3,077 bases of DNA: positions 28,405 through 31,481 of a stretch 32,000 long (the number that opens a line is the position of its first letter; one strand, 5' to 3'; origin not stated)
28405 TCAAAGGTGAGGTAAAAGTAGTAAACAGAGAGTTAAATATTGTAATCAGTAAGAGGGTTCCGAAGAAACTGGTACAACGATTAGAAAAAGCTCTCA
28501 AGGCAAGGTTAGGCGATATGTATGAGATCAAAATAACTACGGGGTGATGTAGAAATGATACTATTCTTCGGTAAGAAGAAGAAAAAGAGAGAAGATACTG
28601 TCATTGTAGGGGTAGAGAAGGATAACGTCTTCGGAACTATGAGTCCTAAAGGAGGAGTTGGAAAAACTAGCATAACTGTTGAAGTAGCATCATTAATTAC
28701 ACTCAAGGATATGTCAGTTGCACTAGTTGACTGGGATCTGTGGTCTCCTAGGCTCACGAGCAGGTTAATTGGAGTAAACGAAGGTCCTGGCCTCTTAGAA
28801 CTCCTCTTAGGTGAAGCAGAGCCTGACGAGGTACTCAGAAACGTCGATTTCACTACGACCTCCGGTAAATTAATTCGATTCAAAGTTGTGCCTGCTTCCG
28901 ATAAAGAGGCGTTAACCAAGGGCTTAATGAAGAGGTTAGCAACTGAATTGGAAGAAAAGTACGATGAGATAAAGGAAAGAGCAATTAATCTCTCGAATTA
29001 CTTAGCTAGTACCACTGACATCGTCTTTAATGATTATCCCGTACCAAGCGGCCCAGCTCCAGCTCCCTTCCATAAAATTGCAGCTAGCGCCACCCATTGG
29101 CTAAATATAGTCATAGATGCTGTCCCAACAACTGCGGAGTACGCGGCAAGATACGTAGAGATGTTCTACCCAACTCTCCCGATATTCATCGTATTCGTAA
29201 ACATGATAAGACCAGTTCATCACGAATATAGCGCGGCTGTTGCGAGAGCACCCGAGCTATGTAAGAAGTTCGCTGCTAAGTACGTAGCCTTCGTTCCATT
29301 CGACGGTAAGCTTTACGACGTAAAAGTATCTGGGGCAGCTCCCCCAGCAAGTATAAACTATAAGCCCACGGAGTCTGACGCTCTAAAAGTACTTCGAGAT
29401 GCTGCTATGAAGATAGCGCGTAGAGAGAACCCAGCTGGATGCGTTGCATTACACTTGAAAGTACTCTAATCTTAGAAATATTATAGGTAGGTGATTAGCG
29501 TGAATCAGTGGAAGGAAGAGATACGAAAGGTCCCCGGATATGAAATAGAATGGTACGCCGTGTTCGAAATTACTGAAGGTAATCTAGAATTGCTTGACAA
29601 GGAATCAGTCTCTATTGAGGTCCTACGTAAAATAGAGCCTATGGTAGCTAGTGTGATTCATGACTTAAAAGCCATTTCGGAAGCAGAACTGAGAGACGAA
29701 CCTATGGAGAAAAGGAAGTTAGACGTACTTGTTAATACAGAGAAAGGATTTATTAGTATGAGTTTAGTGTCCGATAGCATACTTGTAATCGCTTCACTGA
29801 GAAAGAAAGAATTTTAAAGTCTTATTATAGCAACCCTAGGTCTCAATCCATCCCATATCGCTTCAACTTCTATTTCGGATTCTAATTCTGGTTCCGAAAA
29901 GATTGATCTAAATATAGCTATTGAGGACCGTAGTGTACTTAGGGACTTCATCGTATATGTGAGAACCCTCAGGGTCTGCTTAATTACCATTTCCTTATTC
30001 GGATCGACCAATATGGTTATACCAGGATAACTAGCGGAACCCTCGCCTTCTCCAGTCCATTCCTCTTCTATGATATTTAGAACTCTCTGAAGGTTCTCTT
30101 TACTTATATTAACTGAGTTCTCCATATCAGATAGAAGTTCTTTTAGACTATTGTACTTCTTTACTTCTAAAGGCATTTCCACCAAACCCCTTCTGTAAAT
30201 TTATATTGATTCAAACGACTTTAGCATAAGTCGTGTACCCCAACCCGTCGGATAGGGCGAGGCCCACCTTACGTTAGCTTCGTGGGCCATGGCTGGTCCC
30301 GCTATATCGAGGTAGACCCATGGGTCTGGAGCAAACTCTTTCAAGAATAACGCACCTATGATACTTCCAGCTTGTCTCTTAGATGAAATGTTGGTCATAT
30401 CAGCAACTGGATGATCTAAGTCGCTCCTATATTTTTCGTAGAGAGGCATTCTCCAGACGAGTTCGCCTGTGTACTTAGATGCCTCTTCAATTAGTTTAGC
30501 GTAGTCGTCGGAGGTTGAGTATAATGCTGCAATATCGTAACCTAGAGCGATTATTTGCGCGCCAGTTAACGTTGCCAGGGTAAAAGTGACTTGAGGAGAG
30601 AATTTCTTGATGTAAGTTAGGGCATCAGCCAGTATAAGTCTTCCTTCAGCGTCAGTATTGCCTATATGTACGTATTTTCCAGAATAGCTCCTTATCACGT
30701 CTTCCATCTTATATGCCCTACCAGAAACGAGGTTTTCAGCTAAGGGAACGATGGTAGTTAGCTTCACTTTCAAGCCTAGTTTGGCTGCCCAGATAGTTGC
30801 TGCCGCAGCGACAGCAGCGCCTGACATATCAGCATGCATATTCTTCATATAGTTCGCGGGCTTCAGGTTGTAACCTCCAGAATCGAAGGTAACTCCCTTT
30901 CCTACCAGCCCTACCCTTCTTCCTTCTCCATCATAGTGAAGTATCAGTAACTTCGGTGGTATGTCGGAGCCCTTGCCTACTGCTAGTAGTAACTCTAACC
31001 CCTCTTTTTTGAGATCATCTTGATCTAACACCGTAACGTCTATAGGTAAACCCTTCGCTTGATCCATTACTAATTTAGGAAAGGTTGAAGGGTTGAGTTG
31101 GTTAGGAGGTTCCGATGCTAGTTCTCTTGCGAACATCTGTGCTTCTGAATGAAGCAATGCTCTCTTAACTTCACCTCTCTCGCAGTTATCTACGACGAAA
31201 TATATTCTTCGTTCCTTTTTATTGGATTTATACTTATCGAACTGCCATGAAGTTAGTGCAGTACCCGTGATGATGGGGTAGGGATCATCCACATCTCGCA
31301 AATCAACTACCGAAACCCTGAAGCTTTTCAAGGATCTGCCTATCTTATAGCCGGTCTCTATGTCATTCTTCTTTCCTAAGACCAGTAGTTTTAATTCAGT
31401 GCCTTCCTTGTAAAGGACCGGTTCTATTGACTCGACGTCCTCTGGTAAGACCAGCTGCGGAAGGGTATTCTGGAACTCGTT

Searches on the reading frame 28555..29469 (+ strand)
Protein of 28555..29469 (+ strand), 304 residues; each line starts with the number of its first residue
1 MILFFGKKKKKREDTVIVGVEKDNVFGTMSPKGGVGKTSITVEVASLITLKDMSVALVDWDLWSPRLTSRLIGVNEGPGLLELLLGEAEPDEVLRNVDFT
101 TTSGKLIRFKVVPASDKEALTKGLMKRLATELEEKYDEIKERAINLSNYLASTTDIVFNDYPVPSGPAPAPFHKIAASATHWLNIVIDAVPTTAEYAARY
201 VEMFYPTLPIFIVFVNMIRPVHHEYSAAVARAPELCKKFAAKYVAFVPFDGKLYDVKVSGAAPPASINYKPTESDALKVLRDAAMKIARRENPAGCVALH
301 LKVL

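Call 81: search_protein_families(library=pfam, proteins=[window:28555-29469:+], max_evalue=0.0001)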
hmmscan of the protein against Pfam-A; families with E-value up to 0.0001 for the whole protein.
window:28555-29469:+ (304 aa): 3 families
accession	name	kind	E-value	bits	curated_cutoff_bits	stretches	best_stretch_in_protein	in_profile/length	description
PF10609.15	ParA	-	4.9e-08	33.1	27.1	1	24-76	4-55/246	NUBPL iron-transfer P-loop NTPase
PF01656.29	CbiA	-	6.2e-07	29.8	25.4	1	29-253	4-115/125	CobQ/CobB/MinD/ParA nucleotide binding domain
PF13614.12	AAA_31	-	6.9e-05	23.3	27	0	30-138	8-120/177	AAA domain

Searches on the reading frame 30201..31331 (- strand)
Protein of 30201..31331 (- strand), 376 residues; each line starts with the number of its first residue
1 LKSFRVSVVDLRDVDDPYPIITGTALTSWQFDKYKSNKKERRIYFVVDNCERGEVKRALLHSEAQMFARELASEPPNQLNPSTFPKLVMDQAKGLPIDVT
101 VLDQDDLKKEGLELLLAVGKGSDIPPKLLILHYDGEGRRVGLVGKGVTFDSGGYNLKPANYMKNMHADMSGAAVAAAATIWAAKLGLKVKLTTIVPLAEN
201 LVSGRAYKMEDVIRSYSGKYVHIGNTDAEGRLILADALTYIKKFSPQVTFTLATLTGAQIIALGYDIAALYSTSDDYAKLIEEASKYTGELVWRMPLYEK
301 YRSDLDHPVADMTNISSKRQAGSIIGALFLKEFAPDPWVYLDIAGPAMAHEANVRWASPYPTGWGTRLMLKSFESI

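Call 85: find_encoding_contigs(protein=window:30201-31331:-, flank=10000, max_places=1)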
Protein window:30201-31331:- (376 aa): 5 contigs read that carry it; 1 place shown.
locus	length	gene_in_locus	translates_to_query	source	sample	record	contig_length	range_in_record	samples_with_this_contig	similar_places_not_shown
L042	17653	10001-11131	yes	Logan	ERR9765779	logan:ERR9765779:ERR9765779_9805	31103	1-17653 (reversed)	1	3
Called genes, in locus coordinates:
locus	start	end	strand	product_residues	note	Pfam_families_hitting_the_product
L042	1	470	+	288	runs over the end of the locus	-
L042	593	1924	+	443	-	PF02653:BPD_transp_2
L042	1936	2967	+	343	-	PF02653:BPD_transp_2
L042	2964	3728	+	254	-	PF00005:ABC_tran, PF02463:SMC_N (faint), PF13304:AAA_21 (faint), PF12399:BCA_ABC_TP_C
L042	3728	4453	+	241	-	PF13476:AAA_23 (weak), PF00005:ABC_tran, PF02463:SMC_N, PF13304:AAA_21 (weak)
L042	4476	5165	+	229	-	PF00696:AA_kinase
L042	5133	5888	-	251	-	-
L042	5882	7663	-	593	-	PF05872:HerA_C (faint), PF01935:DUF87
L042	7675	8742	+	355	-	PF09376:NurA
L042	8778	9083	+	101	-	-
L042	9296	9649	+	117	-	PF25937:DUF7980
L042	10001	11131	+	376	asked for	PF00883:Peptidase_M17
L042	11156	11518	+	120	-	-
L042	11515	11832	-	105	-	-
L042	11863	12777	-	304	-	PF01656:CbiA (weak), PF10609:ParA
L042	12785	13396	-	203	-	-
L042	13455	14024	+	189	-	-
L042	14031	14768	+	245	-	-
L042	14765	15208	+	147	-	-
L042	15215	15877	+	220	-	-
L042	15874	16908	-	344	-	PF01717:Meth_synt_2, PF08267:Meth_synt_1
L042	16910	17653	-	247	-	?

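Call 86: search_protein_families(library=ncbifam, proteins=[L042:5882-7663:-, L042:7675-8742:+, L042:5133-5888:-], max_evalue=0.001)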
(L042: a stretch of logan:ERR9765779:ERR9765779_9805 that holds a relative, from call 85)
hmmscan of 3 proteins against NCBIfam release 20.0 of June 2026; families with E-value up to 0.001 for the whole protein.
L042:5882-7663:- (593 aa): 7 families
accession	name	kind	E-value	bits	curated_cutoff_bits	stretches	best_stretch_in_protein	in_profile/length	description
NF040937.1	HerA_Thermprot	equivalog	5.6e-122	407.6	800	2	366-583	272-486/487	DNA double-strand break repair helicase HerA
NF040819.1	helicase_HerA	equivalog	1.3e-84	284.7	970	3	441-587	397-546/561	DNA double-strand break repair helicase HerA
NF042944.1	HerA_antiphage_2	equivalog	1.2e-50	172.9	850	2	398-578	374-562/576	anti-phage-associated helicase HerA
NF042943.1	HerA_antiphage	equivalog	1.1e-35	123.3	800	2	401-575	394-565/566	anti-phage-associated helicase HerA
NF053655.1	CedD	equivalog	1.8e-30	106.1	600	2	433-560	411-527/527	DNA-translocating ATPase CedD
NF033849.1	ser_rich_anae_1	subfamily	1.6e-06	25.7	650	1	403-520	976-1099/1163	serine-rich protein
NF045975.1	VirB4_plasma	equivalog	0.00046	18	590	0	173-217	517-561/894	Mbov_0397 family ICE element conjugal transfer ATPase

L042:7675-8742:+ (355 aa): 1 family
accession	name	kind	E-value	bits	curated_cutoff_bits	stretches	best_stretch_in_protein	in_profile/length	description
NF041033.1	NurA_Sulf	equivalog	4e-19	69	400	1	35-335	22-311/331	DNA double-strand break repair nuclease NurA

L042:5133-5888:- (251 aa): 0 families
